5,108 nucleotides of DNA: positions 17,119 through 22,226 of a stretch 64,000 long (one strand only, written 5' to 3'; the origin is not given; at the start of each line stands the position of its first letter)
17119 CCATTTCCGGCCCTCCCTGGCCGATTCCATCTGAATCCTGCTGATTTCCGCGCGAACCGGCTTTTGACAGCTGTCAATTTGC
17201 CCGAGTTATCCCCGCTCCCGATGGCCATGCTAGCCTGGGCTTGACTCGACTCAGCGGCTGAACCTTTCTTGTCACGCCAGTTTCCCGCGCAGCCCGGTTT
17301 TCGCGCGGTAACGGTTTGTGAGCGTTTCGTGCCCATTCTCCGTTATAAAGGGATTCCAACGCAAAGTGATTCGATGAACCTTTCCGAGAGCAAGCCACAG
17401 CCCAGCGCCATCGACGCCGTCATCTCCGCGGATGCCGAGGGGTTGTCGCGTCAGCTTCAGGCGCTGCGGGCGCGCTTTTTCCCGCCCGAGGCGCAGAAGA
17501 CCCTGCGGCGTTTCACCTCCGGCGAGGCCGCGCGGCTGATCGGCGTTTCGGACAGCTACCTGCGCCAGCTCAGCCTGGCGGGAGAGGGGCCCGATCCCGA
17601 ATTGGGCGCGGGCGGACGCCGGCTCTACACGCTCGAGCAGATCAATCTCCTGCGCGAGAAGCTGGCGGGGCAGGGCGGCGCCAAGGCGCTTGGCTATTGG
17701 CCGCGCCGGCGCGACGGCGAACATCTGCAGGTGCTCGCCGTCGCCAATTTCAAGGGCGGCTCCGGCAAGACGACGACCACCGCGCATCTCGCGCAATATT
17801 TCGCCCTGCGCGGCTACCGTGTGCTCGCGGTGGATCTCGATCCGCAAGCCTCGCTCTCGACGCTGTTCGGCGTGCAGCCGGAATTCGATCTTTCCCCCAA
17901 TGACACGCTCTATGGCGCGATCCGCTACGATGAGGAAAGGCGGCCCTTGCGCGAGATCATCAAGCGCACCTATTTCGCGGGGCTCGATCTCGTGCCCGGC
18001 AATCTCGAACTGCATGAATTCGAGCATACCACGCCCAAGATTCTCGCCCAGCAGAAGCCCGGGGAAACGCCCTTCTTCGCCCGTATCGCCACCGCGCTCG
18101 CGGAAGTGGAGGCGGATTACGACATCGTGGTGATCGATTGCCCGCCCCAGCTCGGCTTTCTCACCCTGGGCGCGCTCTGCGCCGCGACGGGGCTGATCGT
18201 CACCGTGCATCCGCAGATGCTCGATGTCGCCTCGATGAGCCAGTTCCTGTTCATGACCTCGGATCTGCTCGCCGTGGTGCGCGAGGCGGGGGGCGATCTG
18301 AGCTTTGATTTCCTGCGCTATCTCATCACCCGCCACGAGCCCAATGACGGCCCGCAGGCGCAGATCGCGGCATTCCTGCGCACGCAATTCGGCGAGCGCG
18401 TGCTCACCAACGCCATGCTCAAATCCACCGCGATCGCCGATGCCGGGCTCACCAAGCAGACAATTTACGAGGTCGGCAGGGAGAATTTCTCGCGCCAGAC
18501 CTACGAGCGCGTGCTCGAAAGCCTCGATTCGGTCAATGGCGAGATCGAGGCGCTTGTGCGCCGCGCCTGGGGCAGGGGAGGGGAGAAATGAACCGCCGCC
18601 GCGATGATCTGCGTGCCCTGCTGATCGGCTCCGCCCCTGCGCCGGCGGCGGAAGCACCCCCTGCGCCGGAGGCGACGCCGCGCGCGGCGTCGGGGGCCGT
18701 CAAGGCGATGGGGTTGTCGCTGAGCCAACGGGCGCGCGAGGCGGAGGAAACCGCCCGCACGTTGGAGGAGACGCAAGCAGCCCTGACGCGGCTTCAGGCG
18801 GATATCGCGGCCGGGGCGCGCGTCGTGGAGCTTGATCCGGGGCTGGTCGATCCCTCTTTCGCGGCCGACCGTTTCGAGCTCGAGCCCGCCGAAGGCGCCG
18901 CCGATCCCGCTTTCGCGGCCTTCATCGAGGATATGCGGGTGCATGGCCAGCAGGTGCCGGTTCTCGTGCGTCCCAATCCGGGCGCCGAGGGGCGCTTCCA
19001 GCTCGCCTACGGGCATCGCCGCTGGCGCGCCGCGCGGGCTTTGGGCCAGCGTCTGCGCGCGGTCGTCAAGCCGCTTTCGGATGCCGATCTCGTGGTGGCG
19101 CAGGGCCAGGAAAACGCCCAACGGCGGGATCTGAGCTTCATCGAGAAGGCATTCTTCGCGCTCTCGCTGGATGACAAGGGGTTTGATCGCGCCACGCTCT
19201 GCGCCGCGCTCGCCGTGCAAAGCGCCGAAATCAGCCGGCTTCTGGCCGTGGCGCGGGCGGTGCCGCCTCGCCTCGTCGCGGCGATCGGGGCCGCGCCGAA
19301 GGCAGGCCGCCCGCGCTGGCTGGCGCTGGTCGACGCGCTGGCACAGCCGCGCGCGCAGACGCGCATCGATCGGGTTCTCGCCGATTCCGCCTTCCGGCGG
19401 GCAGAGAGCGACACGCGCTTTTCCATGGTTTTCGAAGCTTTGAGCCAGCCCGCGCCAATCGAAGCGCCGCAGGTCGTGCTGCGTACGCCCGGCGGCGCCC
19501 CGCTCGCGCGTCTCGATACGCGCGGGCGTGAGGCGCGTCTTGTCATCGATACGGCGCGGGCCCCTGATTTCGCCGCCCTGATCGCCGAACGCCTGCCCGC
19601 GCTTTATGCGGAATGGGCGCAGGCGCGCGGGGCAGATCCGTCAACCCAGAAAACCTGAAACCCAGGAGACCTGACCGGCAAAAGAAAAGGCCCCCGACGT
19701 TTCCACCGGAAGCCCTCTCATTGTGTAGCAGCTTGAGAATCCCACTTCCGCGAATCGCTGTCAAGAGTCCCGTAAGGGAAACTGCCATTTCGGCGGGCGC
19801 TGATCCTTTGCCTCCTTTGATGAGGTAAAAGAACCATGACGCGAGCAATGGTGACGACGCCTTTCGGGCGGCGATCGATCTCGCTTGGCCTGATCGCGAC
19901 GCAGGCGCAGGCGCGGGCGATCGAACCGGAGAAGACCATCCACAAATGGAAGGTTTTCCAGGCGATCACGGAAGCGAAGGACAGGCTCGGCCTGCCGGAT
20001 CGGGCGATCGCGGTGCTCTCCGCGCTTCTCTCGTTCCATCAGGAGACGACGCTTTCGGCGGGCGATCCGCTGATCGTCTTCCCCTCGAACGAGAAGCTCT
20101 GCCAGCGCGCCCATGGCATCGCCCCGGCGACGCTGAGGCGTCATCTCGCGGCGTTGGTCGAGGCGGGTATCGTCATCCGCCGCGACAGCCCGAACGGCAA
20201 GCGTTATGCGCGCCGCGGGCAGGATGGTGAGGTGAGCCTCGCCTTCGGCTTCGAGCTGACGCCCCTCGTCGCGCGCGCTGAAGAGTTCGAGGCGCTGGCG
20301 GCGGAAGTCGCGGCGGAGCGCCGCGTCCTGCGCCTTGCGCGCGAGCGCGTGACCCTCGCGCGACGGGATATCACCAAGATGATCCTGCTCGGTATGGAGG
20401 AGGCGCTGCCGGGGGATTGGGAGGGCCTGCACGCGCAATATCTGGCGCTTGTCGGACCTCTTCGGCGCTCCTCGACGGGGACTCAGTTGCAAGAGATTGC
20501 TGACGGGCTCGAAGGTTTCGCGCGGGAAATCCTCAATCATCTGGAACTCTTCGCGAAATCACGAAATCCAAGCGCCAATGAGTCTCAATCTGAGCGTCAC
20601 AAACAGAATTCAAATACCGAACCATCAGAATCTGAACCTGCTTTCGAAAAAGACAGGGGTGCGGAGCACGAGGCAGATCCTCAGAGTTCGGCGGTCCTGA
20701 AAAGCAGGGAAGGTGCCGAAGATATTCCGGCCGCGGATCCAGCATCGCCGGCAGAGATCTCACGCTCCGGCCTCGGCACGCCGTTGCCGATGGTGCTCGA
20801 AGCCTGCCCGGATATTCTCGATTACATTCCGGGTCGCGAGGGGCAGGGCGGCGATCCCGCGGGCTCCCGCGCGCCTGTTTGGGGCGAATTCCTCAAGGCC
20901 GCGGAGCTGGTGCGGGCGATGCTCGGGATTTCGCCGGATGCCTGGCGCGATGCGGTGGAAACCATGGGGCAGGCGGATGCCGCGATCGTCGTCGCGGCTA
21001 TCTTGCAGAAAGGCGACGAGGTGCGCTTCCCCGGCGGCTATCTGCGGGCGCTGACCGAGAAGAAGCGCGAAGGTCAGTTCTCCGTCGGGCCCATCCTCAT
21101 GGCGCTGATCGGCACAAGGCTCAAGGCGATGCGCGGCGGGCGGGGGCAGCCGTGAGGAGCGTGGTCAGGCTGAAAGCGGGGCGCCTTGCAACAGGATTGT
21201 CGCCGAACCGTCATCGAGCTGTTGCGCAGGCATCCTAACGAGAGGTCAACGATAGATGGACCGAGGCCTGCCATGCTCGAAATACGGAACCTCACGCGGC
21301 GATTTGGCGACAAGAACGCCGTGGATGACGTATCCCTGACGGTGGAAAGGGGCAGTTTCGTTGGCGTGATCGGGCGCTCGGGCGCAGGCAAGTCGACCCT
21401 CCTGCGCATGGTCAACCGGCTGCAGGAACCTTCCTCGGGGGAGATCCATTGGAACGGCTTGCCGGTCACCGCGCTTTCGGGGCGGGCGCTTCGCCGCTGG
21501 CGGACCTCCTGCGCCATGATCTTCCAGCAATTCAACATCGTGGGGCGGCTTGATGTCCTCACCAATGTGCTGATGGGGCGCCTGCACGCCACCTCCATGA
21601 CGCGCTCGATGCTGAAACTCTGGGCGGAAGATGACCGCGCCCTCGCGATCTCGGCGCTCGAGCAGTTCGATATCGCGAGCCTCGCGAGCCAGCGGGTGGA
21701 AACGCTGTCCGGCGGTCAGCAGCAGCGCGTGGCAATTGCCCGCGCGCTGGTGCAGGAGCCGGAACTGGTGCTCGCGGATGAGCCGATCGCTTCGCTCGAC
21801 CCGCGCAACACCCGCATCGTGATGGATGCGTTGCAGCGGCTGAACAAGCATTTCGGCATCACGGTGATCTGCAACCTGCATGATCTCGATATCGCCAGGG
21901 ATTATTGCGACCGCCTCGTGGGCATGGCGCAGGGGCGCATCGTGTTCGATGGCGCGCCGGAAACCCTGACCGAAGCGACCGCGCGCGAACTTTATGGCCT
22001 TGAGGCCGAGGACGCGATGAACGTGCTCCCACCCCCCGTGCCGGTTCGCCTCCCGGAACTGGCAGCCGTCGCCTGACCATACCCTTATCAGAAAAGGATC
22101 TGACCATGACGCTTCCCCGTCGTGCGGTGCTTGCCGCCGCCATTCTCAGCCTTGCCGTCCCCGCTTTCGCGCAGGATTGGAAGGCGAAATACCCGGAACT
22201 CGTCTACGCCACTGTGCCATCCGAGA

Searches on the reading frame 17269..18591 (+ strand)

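Call 106: search_protein_families(library=pfam, proteins=[window:17269-18591:+], max_evalue=0.00001)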
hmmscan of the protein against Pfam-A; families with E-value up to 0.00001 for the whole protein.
window:17269-18591:+ (440 aa): 7 families
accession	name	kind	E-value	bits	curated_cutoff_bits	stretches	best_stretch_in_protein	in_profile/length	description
PF13614.12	AAA_31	-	4.1e-34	118.5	27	1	154-329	2-163/177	AAA domain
PF01656.29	CbiA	-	5.8e-26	91.3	25.4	1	156-398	1-124/125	CobQ/CobB/MinD/ParA nucleotide binding domain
PF09140.17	MipZ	-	1.7e-10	41.1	20.7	1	155-193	2-41/262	ATPase MipZ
PF06564.18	CBP_BcsQ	-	2.7e-09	37.4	21.3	1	154-317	2-149/234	Cellulose biosynthesis protein BcsQ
PF10609.15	ParA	-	1.5e-07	31.5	27.1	0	154-204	4-55/246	NUBPL iron-transfer P-loop NTPase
PF02374.21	ArsA_ATPase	-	1e-06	28.7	24.3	1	162-294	9-135/305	Anion-transporting ATPase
PF00376.29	MerR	-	3.8e-06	27.1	28.2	0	83-120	1-38/38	MerR family regulatory protein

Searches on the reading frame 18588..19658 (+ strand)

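Call 106: search_protein_families(library=pfam, proteins=[window:18588-19658:+], max_evalue=0.00001)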
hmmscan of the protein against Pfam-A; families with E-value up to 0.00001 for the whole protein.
window:18588-19658:+ (356 aa): 2 families
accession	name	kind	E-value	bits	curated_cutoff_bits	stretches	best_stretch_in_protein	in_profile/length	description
PF07506.17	RepB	-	2.8e-18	67.1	30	1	178-342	1-184/185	RepB plasmid partitioning protein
PF02195.25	ParB_N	-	3e-07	30.8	26.3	1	105-176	23-93/95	ParB N-terminal domain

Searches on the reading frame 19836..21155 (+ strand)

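Call 106: search_protein_families(library=pfam, proteins=[window:19836-21155:+], max_evalue=0.00001)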
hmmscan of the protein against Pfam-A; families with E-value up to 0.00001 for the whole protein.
window:19836-21155:+ (439 aa): 2 families
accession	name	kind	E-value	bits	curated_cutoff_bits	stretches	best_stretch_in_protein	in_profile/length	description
PF03428.19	RP-C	-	1.3e-67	227.4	24.4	1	13-183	1-171/175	Replication protein C N-terminal domain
PF11800.13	RP-C_C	-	2.1e-33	115.1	32.6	1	316-425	1-100/102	Replication protein C C-terminal region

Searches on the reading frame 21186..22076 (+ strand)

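Call 106: search_protein_families(library=pfam, proteins=[window:21186-22076:+], max_evalue=0.00001)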
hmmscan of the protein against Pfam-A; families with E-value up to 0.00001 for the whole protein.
window:21186-22076:+ (296 aa): 1 family
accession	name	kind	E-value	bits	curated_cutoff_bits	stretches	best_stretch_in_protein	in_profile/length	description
PF00005.33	ABC_tran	-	6.1e-35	121.2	25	1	47-202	2-137/137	ABC transporter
